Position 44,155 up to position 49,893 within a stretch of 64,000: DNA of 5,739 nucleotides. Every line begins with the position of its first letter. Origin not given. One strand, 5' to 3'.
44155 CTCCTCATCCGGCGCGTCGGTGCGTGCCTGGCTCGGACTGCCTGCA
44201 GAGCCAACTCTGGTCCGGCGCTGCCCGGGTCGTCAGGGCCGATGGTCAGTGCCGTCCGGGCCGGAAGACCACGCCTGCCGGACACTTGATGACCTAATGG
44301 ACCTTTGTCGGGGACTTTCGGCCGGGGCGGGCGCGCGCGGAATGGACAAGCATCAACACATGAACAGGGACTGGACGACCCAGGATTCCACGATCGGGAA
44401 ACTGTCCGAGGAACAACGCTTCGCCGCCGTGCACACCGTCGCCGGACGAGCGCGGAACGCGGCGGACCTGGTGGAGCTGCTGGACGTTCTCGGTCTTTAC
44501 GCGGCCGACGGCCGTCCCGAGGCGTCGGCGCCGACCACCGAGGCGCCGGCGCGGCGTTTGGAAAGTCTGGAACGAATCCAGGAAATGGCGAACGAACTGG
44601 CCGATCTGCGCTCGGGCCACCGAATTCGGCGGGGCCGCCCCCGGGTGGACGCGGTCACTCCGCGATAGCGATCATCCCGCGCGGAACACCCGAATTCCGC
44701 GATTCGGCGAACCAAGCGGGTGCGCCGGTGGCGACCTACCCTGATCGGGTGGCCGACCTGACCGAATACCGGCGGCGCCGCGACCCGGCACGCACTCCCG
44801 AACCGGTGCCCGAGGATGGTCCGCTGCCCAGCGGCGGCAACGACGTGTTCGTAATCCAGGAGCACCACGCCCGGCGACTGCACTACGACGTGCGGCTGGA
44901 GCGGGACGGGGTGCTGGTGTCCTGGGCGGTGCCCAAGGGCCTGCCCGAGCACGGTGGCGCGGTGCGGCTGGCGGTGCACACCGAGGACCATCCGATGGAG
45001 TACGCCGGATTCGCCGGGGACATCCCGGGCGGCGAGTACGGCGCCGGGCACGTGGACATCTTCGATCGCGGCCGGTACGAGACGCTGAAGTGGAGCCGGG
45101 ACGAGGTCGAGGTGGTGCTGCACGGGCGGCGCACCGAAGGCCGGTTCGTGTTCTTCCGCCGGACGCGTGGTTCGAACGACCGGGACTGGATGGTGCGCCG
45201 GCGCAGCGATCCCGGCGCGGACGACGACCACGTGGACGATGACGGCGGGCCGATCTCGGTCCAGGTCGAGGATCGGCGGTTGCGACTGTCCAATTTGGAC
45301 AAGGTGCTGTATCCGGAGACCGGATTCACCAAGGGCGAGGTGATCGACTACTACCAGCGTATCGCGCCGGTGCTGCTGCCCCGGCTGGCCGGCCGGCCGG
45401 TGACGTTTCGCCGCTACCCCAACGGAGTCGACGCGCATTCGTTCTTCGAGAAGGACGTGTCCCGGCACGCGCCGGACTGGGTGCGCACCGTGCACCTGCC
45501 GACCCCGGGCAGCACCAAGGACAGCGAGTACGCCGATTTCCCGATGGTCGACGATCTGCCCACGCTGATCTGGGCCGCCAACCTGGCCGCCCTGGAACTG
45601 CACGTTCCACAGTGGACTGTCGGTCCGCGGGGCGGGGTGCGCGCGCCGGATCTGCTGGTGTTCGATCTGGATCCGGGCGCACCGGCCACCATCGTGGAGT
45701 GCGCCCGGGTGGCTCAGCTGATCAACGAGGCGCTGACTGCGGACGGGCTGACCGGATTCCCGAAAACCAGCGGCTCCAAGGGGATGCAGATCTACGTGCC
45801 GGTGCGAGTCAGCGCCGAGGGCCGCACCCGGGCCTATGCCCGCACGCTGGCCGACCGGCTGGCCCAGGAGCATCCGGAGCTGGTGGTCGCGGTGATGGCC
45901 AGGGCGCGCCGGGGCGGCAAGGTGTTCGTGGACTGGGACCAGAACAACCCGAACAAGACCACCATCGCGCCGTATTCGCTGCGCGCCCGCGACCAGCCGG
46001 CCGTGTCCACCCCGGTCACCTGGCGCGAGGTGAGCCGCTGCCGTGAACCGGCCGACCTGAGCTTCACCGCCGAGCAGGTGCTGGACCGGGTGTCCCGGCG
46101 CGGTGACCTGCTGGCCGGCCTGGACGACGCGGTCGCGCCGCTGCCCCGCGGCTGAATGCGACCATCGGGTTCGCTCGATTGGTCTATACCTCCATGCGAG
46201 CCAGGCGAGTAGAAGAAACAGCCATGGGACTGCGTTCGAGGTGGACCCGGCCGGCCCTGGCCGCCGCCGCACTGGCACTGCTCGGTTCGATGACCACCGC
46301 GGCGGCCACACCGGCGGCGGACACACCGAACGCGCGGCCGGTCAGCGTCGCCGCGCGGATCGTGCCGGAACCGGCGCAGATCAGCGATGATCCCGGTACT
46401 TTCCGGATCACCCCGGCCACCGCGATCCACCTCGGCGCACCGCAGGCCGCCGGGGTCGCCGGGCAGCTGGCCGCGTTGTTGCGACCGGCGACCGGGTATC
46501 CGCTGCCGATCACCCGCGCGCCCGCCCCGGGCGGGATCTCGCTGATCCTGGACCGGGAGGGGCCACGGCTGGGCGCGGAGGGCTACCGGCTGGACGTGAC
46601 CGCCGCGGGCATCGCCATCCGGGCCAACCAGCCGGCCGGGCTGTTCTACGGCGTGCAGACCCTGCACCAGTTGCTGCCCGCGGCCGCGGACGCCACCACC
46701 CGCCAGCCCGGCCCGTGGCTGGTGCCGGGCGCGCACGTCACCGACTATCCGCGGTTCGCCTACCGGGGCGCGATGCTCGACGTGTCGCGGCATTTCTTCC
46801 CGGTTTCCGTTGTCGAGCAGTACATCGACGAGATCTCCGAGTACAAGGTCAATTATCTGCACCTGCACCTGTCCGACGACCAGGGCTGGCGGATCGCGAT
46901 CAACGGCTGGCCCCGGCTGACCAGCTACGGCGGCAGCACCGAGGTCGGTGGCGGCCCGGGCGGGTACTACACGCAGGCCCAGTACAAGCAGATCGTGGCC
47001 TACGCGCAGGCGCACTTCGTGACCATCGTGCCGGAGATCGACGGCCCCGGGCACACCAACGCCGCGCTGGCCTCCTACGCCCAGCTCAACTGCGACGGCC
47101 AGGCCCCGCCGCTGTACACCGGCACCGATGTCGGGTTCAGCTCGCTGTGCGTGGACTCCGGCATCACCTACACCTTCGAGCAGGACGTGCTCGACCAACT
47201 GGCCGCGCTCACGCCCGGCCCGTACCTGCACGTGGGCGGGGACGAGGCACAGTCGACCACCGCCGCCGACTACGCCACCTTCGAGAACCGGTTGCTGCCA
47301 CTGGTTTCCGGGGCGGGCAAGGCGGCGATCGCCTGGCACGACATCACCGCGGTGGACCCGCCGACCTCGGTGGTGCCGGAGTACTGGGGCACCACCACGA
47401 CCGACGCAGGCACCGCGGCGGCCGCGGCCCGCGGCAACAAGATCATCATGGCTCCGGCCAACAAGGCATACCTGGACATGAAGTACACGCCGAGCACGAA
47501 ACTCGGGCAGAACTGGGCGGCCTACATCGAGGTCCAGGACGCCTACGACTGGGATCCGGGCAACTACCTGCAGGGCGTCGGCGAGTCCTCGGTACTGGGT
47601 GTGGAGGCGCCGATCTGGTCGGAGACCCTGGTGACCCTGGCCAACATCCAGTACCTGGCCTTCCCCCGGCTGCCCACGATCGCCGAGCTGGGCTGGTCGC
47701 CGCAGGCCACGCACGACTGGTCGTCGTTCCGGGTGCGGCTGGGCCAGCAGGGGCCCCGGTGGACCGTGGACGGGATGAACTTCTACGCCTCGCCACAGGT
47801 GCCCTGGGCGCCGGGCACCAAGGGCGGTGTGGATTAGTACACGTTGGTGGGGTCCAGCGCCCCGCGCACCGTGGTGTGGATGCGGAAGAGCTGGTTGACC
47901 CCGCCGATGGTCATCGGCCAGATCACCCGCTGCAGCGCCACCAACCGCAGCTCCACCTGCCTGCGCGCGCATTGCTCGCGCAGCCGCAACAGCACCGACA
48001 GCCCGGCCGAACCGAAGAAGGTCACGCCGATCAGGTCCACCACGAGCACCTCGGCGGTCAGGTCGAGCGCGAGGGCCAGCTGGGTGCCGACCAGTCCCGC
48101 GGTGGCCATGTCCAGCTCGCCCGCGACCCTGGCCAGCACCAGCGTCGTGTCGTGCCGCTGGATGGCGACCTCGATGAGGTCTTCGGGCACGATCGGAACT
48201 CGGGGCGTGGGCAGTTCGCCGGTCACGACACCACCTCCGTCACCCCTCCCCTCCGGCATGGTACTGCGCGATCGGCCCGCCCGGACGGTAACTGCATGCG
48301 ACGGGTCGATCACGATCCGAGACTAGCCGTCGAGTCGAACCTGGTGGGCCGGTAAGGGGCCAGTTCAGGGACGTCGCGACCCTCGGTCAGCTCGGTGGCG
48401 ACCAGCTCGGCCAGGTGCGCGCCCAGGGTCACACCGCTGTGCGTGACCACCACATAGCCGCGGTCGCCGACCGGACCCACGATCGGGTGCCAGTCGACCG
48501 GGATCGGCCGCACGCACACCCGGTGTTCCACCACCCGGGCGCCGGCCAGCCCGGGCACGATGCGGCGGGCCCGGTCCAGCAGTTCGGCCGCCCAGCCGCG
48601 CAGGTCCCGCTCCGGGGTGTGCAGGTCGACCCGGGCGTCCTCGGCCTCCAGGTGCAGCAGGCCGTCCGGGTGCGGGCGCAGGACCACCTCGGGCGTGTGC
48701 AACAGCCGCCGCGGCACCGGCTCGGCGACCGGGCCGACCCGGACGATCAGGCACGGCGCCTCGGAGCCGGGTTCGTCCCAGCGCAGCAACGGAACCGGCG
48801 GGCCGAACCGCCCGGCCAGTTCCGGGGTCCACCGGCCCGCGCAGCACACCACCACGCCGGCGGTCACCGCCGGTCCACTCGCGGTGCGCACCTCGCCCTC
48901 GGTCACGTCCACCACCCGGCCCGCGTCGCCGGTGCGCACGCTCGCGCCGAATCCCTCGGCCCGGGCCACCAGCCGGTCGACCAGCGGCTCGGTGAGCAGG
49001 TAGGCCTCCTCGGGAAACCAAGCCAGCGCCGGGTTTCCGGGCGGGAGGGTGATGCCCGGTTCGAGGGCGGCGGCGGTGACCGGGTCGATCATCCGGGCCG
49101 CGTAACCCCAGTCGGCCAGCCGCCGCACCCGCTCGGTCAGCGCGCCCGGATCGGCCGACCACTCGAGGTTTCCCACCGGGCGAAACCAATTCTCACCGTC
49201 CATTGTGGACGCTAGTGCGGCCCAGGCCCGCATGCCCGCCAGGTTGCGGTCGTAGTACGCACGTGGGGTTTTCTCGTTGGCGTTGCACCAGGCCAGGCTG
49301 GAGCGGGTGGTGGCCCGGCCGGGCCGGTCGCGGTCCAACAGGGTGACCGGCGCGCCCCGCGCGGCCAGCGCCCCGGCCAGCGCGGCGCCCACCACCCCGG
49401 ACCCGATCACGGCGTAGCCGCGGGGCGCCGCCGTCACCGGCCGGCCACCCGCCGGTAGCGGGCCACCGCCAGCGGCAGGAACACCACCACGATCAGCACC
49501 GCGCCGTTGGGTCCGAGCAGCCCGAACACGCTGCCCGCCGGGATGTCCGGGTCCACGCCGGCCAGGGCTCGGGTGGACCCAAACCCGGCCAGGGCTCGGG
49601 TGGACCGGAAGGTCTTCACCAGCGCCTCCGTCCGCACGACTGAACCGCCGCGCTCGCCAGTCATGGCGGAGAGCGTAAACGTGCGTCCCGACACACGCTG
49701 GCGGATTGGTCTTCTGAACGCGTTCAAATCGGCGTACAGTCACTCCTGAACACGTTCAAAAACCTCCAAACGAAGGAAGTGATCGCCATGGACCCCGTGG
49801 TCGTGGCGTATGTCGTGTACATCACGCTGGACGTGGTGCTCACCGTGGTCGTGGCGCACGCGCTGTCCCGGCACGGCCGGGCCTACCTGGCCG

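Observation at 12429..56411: Highly iterated 13-bp palindrome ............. scattered through coding and intergenic DNA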

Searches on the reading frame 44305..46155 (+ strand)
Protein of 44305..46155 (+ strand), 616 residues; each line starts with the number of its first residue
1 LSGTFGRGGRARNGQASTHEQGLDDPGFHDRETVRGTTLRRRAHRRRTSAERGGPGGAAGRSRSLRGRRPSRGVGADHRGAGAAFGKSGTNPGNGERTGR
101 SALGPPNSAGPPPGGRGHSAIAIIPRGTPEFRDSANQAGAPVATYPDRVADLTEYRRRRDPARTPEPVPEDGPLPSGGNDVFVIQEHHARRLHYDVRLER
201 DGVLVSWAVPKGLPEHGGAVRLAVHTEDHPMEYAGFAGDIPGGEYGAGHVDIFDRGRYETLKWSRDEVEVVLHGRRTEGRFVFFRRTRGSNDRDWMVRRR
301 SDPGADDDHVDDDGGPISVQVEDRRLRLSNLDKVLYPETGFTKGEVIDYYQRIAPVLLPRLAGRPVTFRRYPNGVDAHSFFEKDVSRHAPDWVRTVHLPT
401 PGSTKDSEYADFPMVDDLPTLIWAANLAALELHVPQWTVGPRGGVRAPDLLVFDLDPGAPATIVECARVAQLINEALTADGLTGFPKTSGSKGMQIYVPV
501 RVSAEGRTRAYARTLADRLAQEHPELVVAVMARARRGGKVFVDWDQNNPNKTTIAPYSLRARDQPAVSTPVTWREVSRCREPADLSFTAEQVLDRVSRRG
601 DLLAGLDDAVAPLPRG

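Call 37: search_protein_families(library=pfam, proteins=[window:44305-46155:+], max_evalue=0.01)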
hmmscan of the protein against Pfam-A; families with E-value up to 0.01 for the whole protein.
window:44305-46155:+ (616 aa): 2 families
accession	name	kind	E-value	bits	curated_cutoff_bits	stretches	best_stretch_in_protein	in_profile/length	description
PF21686.3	LigD_Prim-Pol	-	2.3e-88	296.5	27.4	1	342-602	1-253/254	LigD, primase-polymerase domain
PF13298.12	LigD_N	-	7.6e-36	123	31.1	1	185-285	1-107/107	DNA Ligase D 3'-phosphoesterase domain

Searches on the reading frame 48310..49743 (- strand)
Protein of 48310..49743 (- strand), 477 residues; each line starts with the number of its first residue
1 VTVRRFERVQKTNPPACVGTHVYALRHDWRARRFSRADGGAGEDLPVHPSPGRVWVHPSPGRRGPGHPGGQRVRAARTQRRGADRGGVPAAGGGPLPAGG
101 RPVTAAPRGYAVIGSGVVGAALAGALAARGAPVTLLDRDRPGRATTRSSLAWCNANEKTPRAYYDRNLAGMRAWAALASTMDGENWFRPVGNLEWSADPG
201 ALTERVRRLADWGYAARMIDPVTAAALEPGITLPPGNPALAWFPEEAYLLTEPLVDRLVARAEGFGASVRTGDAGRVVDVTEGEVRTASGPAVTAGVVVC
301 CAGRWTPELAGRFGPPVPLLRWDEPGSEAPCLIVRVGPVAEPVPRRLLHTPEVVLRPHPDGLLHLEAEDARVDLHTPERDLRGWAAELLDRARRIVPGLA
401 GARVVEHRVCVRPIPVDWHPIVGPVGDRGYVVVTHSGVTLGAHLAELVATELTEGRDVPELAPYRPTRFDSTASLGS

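Call 37: search_protein_families(library=pfam, proteins=[window:48310-49743:-], max_evalue=0.01)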
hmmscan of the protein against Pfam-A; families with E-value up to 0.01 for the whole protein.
window:48310-49743:- (477 aa): 6 families
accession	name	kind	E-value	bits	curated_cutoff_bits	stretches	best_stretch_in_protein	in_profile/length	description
PF01266.30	DAO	-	1.2e-36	127.4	27.9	1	111-449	3-351/353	FAD dependent oxidoreductase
PF02558.23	ApbA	-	0.00036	20.6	22.2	1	110-140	1-31/150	Ketopantoate reductase PanE/ApbA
PF13450.12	NAD_binding_8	-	0.00056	20.6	21.9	1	112-147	1-38/68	NAD(P)-binding Rossmann-like domain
PF02737.24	3HCDH_N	-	0.00059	20.2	22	1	111-152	3-44/180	3-hydroxyacyl-CoA dehydrogenase, NAD binding domain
PF00070.33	Pyr_redox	-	0.0016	19.4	22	1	111-139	3-31/82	Pyridine nucleotide-disulphide oxidoreductase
PF07992.20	Pyr_redox_2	-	0.0093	15.9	26.1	0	108-143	143-179/291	Pyridine nucleotide-disulphide oxidoreductase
